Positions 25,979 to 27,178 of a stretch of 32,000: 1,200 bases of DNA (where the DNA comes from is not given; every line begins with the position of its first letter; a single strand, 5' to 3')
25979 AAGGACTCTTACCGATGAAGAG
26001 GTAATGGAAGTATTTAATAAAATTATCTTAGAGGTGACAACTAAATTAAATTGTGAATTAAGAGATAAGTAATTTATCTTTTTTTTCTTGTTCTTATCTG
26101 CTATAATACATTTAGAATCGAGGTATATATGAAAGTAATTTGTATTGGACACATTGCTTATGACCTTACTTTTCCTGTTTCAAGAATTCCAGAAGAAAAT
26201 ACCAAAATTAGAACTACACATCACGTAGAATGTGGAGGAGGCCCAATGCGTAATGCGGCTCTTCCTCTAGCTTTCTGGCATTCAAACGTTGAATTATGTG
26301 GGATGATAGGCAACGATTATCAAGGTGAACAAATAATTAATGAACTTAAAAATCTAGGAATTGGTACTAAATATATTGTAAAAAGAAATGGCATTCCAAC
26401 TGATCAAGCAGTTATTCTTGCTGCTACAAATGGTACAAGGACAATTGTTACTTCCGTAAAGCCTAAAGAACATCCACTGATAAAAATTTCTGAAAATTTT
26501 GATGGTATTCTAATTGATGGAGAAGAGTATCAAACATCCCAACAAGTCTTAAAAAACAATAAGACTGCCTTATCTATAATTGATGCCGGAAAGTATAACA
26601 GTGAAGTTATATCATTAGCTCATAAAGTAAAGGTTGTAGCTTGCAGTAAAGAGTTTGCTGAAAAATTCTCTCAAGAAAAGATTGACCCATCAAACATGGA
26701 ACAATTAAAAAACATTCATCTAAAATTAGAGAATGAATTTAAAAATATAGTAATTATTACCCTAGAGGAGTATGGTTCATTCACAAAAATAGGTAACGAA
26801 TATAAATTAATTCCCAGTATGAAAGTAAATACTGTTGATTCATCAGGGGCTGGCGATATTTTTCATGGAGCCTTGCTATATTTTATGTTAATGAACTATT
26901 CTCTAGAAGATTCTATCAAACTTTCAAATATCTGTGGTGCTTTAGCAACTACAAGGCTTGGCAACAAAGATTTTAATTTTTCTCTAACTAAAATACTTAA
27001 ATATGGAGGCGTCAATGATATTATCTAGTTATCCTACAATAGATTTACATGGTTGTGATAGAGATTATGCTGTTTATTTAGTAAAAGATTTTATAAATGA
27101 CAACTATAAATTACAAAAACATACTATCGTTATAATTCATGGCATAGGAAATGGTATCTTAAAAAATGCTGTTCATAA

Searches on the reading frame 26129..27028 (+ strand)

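Call 34: search_protein_families(library=pfam, proteins=[window:26129-27028:+], max_evalue=0.00001)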
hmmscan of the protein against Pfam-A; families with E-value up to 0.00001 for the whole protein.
window:26129-27028:+ (299 aa): 1 family
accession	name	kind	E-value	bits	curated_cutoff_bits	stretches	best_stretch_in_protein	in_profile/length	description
PF00294.29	PfkB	-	2e-36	126.3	25.8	1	2-278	3-294/302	pfkB family carbohydrate kinase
